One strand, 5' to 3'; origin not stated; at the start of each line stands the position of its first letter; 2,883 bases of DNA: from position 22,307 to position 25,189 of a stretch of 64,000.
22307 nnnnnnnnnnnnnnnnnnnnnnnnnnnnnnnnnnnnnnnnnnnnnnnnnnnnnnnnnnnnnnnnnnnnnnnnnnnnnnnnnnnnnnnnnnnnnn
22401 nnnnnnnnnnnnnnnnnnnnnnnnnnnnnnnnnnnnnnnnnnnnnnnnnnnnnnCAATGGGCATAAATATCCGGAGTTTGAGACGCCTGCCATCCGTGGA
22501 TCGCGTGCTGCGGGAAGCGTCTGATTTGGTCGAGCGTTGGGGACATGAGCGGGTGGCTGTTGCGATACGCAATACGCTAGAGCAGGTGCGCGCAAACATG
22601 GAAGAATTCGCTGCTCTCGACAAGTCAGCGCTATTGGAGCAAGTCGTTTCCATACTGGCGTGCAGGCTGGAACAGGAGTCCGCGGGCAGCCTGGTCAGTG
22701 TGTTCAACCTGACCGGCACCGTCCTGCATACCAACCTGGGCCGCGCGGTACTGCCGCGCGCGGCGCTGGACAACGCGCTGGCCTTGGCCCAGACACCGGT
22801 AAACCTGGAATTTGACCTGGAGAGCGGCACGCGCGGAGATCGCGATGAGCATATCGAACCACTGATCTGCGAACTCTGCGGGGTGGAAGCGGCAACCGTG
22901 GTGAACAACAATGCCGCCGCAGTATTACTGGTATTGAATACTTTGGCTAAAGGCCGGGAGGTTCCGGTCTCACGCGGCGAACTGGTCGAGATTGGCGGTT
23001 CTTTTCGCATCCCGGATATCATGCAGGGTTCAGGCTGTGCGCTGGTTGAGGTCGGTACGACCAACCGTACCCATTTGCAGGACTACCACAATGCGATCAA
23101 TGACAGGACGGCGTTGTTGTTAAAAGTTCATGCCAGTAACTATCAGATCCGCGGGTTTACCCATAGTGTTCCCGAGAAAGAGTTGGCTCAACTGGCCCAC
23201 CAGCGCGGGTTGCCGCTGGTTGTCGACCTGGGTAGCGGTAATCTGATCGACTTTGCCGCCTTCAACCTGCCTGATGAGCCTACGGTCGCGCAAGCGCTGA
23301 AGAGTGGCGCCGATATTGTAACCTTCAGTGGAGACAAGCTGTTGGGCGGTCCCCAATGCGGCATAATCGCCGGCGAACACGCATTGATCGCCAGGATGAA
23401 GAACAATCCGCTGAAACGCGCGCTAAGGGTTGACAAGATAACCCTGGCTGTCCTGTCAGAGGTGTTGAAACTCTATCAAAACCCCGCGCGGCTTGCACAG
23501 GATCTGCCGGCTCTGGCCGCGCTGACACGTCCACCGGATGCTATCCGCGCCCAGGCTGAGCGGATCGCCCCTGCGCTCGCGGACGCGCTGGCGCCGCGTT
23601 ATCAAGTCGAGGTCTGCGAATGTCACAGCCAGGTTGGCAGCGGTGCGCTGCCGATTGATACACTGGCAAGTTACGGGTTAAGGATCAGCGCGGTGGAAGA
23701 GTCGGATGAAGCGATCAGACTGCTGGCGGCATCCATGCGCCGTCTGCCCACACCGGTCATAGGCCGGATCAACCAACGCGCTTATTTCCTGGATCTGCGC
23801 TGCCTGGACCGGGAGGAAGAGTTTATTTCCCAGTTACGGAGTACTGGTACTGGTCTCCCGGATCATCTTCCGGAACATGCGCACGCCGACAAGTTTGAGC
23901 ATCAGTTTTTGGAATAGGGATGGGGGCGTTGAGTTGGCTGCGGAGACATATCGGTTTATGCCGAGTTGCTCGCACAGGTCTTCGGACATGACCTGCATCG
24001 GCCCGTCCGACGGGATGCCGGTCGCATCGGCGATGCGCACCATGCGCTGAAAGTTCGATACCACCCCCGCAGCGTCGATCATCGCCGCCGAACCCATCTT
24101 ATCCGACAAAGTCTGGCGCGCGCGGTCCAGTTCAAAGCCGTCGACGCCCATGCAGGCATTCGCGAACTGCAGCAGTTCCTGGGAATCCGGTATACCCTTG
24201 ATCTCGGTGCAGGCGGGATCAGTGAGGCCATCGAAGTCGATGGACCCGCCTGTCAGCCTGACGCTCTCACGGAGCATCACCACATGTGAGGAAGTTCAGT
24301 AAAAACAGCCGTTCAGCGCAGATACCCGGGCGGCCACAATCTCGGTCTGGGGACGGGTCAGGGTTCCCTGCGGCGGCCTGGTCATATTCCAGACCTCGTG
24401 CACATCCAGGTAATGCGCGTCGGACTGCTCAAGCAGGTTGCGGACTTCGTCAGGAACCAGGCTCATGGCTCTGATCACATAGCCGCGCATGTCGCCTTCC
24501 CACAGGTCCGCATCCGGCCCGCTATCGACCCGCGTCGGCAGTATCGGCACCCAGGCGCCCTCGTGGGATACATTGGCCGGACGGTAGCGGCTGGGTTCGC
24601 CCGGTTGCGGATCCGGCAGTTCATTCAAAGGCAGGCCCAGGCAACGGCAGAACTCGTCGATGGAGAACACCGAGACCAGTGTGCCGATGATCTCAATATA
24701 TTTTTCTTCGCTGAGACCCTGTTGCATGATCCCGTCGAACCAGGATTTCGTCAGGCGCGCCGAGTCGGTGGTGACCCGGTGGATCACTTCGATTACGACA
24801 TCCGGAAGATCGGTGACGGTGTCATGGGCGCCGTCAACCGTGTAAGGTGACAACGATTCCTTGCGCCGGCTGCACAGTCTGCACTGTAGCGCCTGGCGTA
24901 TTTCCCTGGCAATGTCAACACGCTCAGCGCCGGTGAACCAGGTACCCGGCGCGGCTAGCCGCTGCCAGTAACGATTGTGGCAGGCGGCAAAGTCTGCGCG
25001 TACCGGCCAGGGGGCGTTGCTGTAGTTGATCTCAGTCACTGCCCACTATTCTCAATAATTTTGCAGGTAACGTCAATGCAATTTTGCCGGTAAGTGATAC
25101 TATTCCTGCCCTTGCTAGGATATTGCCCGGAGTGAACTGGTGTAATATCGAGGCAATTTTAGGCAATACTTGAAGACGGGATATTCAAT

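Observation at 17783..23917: Selenoneine-type selenometabolite genes (SelD fusion, SenB-like, SenA-like) directly joined to selA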

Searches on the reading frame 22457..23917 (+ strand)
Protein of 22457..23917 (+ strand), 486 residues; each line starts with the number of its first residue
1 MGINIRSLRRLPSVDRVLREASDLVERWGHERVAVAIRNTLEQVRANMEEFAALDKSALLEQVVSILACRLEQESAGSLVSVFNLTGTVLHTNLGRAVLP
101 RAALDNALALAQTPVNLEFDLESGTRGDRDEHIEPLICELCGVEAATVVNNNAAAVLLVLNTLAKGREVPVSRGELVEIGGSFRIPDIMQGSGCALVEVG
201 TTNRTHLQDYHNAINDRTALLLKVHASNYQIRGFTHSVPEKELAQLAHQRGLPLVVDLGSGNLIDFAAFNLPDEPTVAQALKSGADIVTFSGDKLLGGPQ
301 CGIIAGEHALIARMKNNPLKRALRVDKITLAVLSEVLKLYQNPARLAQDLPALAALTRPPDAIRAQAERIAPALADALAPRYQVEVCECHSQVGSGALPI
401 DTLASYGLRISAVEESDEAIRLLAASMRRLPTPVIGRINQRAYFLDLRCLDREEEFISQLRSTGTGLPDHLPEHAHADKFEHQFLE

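Call 4: search_protein_families(library=ncbifam, proteins=[window:22457-23917:+])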
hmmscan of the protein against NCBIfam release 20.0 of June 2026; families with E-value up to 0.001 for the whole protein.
window:22457-23917:+ (486 aa): 14 families
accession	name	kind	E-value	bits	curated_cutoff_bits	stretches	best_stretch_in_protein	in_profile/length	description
TIGR00474.1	selA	equivalog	5.8e-175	582.5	267.9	1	8-460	1-453/455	L-seryl-tRNA(Sec) selenium transferase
TIGR01437.1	selA_rel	subfamily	4.1e-18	65.4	385.3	1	145-342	78-259/363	DgaE family pyridoxal phosphate-dependent ammonia lyase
NF047797.1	glminPNH3LysDgaE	equivalog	7.8e-16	58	600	1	145-366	80-284/367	D-glucosaminate-6-phosphate ammonia lyase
TIGR03576.1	pyridox_MJ0158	hypoth_equivalog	5e-10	39.1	304.45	1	240-341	157-251/346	TIGR03576 family pyridoxal phosphate-dependent enzyme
NF005872.0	PRK07812.1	equivalog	9.1e-07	27.7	703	1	134-302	78-227/439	bifunctional o-acetylhomoserine/o-acetylserine sulfhydrylase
NF043007.1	CysBLyMetC_Staph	equivalog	1.9e-05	23.8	700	1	127-307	51-208/378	cystathionine beta-lyase MetC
NF006096.0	PRK08248.1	equivalog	1.9e-05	23.5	726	1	134-301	70-217/431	homocysteine synthase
NF006003.0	PRK08133.1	equivalog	8.2e-05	21.5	522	1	140-311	78-232/396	O-succinylhomoserine sulfhydrylase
TIGR01979.1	sufS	subfamily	0.00012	21.1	475.1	1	188-315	130-242/403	SufS family cysteine desulfurase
NF006095.0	PRK08247.1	equivalog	0.00019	20.4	585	1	132-306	57-209/369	methionine biosynthesis PLP-dependent protein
TIGR02080.1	O_succ_thio_ly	equivalog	0.00027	19.8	504.55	1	133-313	56-213/382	cystathionine gamma-synthase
TIGR01326.1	OAH_OAS_sulfhy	subfamily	0.00033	19.5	495.1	1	137-301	66-210/418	O-acetylhomoserine aminocarboxypropyltransferase/cysteine synthase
NF004650.0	PRK05994.1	equivalog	0.00065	18.6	667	0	134-299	69-214/427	O-acetylhomoserine aminocarboxypropyltransferase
TIGR01325.1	O_suc_HS_sulf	equivalog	0.00092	17.9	510.05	0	137-314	63-223/380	O-succinylhomoserine sulfhydrylase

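Call 5: search_protein_families(library=pfam, proteins=[window:22457-23917:+])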
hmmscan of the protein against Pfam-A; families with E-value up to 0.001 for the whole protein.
window:22457-23917:+ (486 aa): 4 families
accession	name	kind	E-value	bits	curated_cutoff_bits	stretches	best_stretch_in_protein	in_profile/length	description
PF03841.19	SelA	-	5.3e-157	523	22.8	1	82-450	1-366/367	L-seryl-tRNA selenium transferase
PF12390.13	Se-cys_synth_N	-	5.7e-07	30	22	1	8-45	1-40/40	Selenocysteine synthase N terminal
PF00266.25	Aminotran_5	-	8.5e-06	25.4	21.5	1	185-315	105-222/371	Aminotransferase class-V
PF01053.26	Cys_Met_Meta_PP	-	8.5e-06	25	27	1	131-300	55-204/381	Cys/Met metabolism PLP-dependent enzyme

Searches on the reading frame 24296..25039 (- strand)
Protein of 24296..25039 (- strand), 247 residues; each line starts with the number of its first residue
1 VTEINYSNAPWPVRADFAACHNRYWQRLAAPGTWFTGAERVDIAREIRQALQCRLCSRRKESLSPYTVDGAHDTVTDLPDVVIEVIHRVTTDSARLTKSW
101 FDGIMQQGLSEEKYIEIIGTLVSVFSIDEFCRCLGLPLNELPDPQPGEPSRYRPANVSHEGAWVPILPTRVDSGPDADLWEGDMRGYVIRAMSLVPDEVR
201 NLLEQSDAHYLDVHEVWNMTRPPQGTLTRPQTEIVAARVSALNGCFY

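Call 4: search_protein_families(library=ncbifam, proteins=[window:24296-25039:-])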
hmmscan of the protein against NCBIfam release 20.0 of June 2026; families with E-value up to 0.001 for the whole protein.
window:24296-25039:- (247 aa): 2 families
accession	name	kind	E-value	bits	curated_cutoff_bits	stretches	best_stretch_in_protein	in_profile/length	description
NF041238.1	AhpD_rel_CFYUT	equivalog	8.5e-97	324.6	175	1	13-247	1-238/357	alkylhydroperoxidase-related (seleno)protein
TIGR01926.1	peroxid_rel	subfamily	4.5e-05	23.3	81.8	0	192-247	26-81/178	peroxidase-related enzyme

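Call 5: search_protein_families(library=pfam, proteins=[window:24296-25039:-])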
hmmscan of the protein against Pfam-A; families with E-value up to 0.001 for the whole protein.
window:24296-25039:- (247 aa): 0 families
